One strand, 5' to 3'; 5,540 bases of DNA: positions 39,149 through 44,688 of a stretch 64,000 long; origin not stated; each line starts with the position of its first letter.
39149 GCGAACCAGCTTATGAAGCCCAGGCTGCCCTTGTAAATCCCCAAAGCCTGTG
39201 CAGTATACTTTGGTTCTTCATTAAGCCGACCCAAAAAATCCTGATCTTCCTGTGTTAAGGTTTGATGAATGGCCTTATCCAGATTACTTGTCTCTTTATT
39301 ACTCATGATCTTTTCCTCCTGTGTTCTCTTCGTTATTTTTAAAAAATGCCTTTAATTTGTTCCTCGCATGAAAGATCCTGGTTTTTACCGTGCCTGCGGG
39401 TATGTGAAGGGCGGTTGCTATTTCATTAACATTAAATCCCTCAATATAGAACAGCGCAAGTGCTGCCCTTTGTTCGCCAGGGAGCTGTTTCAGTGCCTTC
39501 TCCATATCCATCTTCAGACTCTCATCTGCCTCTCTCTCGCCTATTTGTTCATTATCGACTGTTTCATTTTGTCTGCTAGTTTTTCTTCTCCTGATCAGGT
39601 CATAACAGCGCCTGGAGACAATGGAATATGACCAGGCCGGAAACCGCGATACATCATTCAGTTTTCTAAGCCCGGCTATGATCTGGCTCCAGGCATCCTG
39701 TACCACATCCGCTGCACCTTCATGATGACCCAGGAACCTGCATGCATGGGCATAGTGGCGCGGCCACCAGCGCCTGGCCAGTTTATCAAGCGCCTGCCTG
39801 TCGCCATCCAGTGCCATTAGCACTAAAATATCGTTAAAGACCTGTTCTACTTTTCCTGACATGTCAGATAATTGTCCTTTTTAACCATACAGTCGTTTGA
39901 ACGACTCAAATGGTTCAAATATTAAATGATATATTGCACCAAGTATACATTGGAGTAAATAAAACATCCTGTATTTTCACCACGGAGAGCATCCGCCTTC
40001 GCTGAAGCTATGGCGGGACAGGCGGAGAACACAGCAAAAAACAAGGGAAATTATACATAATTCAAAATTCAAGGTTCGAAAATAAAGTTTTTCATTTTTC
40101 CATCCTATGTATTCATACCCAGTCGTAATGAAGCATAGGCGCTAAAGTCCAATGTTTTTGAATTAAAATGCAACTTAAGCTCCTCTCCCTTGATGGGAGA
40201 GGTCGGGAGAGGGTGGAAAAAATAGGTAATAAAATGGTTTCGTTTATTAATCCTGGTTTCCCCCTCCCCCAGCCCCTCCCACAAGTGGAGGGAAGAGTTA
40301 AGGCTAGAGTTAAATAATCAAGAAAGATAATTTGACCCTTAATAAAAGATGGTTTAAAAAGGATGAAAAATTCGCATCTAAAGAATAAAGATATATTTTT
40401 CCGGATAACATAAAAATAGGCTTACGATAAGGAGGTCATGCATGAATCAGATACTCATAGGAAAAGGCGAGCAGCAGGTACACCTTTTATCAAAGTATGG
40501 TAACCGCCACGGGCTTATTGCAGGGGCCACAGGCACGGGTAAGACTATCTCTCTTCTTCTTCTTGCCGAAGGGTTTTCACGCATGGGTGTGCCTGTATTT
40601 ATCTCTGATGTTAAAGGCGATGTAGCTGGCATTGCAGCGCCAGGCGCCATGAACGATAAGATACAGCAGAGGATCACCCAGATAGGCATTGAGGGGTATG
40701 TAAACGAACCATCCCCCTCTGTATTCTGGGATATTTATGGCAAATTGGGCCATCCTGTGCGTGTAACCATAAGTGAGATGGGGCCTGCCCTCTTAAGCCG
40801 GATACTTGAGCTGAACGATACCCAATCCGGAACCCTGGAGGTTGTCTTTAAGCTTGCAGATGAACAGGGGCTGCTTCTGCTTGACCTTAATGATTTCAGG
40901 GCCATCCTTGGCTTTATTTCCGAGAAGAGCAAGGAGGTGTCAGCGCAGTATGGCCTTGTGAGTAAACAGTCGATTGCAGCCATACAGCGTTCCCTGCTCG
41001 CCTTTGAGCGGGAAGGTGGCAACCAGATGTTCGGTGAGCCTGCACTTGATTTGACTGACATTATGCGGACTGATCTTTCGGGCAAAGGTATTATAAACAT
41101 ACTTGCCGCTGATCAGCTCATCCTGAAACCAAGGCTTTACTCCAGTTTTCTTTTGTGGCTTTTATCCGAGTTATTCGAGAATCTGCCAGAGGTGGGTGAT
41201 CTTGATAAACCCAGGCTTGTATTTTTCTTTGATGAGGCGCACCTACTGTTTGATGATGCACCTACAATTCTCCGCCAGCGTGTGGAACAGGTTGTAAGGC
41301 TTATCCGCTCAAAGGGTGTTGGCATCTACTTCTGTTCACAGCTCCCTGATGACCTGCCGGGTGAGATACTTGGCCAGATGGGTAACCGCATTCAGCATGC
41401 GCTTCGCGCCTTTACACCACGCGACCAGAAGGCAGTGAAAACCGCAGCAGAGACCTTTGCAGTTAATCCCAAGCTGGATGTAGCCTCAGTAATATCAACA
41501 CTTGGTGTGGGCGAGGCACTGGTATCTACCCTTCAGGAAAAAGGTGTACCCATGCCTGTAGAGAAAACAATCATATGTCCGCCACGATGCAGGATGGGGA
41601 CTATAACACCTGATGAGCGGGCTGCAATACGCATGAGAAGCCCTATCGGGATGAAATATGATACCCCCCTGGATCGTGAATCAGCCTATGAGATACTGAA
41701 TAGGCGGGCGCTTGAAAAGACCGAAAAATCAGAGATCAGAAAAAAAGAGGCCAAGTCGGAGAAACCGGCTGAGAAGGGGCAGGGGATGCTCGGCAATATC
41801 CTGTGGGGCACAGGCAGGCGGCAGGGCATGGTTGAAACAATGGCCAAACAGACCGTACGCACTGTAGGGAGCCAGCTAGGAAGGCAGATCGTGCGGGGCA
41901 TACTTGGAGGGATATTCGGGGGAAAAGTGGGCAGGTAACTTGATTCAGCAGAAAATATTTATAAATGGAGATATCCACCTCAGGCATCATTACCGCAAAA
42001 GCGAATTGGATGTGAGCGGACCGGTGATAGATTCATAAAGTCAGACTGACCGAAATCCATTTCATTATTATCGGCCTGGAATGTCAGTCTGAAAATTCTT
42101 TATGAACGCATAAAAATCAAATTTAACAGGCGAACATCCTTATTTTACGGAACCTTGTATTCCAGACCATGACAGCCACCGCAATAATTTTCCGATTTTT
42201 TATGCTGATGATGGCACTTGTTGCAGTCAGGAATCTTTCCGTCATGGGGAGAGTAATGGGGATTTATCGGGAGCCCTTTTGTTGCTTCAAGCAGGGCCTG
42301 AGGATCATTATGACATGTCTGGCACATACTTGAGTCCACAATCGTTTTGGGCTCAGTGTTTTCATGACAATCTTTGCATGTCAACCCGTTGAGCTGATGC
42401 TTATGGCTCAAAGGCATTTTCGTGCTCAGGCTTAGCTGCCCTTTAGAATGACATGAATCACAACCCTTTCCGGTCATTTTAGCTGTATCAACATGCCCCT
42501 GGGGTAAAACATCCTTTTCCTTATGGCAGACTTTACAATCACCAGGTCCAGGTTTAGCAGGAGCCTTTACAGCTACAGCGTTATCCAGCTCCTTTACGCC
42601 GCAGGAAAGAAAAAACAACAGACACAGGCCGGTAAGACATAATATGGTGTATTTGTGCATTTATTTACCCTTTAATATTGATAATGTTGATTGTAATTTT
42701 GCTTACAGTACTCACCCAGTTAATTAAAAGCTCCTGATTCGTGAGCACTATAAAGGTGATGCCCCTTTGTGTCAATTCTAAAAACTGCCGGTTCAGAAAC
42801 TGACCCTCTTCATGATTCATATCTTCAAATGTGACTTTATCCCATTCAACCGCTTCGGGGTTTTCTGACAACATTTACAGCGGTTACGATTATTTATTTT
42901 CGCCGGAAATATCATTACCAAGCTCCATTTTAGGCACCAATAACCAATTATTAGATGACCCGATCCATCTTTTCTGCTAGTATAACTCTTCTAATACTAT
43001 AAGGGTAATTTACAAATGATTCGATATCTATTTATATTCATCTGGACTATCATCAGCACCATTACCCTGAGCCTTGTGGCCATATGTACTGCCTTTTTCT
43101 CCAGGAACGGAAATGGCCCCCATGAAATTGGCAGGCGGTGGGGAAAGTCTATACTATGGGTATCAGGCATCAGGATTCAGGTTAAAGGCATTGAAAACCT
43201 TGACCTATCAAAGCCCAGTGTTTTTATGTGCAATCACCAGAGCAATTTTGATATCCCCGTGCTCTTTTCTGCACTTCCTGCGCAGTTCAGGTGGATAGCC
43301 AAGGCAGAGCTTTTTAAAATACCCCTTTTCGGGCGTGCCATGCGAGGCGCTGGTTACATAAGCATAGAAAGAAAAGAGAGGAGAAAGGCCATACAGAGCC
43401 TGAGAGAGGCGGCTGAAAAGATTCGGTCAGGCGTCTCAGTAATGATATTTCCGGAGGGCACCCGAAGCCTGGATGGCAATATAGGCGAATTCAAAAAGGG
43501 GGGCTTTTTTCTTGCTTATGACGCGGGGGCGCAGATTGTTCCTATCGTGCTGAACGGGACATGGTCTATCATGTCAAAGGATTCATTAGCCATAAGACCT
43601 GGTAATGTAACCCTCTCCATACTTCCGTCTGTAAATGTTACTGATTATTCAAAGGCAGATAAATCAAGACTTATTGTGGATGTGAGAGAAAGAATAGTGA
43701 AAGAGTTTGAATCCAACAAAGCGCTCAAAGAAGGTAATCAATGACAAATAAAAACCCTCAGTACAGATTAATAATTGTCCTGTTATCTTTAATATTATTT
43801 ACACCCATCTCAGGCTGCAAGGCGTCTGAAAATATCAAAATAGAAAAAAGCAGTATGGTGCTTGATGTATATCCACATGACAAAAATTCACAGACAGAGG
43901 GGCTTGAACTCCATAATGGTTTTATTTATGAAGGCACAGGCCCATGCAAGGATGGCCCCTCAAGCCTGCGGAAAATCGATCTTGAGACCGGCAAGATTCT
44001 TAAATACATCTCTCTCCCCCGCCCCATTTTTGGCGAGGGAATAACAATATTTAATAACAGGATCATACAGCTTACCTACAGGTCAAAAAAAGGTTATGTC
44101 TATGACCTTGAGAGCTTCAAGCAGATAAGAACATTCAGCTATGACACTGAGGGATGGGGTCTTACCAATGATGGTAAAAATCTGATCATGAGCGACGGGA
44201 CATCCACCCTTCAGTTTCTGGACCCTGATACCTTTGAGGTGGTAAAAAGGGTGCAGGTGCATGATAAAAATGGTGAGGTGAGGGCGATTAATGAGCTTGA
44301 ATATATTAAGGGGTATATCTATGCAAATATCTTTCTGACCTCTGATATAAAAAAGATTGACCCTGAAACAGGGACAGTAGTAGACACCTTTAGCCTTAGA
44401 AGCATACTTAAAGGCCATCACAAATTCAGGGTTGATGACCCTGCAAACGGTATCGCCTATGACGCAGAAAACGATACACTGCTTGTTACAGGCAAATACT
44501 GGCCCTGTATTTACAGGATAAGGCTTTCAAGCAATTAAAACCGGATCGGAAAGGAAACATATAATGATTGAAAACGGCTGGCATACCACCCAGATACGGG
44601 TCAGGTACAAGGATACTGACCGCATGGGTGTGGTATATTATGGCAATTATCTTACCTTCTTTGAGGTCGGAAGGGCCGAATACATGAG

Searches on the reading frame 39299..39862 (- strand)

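Call 27: search_protein_families(library=pfam, proteins=[window:39299-39862:-], max_evalue=0.00001)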
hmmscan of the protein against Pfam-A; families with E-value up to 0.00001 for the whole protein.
window:39299-39862:- (187 aa): 4 families
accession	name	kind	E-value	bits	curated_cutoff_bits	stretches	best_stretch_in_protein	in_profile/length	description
PF08281.18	Sigma70_r4_2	-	3.3e-14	52.7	25.7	1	119-170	3-54/54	Sigma-70, region 4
PF04542.20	Sigma70_r2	-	1.9e-11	44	24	1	29-94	2-69/71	Sigma-70 region 2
PF04545.22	Sigma70_r4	-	8.5e-11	41.6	24.1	1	123-171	1-49/50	Sigma-70, region 4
PF07638.17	Sigma70_ECF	-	4.5e-09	36.9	21.1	1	19-172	13-181/185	ECF sigma factor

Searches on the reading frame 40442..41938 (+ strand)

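Call 27: search_protein_families(library=pfam, proteins=[window:40442-41938:+], max_evalue=0.00001)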
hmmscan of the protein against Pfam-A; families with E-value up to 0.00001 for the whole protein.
window:40442-41938:+ (498 aa): 2 families
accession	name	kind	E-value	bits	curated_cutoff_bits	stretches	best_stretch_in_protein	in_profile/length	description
PF05872.18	HerA_C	-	6.2e-216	718.3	22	1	7-495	7-500/502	Helicase HerA-like C-terminal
PF01935.23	DUF87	-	1e-08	36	23.2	1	18-220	20-201/220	Helicase HerA, central domain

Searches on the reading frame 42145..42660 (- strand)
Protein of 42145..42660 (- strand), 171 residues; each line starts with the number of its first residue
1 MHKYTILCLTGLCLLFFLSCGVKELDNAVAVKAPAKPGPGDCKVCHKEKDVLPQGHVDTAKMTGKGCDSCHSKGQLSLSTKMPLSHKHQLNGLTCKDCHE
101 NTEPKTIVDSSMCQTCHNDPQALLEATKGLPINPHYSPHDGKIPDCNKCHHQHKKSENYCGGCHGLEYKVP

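Call 27: search_protein_families(library=pfam, proteins=[window:42145-42660:-], max_evalue=0.00001)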
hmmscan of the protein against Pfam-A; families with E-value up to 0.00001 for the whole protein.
window:42145-42660:- (171 aa): 2 families
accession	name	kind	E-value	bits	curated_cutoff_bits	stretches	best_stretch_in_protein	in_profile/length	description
PF14537.11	Cytochrom_c3_2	-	9.4e-17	61.7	25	1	88-164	2-78/79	Cytochrome c3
PF14522.11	Cytochrome_C7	-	1.5e-07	31.6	24.8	1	56-118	5-67/67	Cytochrome c7 and related cytochrome c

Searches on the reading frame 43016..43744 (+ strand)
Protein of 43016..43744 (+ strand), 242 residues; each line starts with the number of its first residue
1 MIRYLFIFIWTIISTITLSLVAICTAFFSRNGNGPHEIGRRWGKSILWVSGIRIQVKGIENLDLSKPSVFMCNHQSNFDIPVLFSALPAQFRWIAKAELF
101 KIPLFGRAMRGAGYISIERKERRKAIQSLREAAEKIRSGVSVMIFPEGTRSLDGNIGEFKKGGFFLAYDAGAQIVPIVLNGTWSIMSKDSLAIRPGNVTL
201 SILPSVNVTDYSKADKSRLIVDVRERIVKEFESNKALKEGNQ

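Call 27: search_protein_families(library=pfam, proteins=[window:43016-43744:+], max_evalue=0.00001)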
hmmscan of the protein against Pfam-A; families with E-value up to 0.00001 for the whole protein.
window:43016-43744:+ (242 aa): 1 family
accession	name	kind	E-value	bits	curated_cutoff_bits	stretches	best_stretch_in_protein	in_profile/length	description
PF01553.26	Acyltransferase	-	5.9e-34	117.1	23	1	53-179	1-131/132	Acyltransferase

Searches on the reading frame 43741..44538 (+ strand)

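Call 27: search_protein_families(library=pfam, proteins=[window:43741-44538:+], max_evalue=0.00001)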
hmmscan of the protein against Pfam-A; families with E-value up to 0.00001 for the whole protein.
window:43741-44538:+ (265 aa): 1 family
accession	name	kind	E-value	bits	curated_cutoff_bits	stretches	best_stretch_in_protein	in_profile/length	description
PF05096.18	Glu_cyclase_2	-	1.2e-82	277.5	22.3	1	34-262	23-249/249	Glutamine cyclotransferase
